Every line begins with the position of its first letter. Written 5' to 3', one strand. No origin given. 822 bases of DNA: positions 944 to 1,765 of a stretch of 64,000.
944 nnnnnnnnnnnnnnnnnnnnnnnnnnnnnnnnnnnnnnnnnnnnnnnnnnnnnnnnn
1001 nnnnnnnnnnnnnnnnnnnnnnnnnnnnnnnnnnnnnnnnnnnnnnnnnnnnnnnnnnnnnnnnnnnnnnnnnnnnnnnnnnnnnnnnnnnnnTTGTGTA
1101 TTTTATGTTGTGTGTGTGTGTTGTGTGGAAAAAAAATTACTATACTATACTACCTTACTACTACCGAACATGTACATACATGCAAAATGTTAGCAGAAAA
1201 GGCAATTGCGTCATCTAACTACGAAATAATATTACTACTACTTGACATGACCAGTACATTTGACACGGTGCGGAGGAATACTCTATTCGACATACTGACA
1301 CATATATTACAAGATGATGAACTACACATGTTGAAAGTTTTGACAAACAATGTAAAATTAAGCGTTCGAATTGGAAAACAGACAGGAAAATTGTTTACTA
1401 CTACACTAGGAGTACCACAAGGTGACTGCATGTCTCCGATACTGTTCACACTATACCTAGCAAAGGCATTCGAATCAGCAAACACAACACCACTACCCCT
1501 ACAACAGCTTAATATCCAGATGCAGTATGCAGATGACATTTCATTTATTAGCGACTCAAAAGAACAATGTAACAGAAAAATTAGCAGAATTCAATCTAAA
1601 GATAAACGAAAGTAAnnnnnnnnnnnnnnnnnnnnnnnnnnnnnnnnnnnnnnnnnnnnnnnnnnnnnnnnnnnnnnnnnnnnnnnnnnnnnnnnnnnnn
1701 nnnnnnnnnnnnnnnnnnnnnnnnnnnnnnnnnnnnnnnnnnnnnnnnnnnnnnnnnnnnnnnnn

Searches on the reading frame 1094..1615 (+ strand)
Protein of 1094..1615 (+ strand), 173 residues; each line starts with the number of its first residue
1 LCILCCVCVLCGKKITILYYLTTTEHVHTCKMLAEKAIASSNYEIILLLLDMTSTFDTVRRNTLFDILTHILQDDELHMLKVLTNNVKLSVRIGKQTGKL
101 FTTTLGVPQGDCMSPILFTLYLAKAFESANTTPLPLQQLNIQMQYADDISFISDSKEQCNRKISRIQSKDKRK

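Call 9: search_protein_families(library=pfam, proteins=[window:1094-1615:+], max_evalue=0.01)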
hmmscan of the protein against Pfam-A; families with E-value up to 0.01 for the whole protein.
window:1094-1615:+ (173 aa): 1 family
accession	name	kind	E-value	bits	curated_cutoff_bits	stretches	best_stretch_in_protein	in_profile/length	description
PF00078.32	RVT_1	-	1.6e-15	57.8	29.6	1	32-168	55-175/205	Reverse transcriptase (RNA-dependent DNA polymerase)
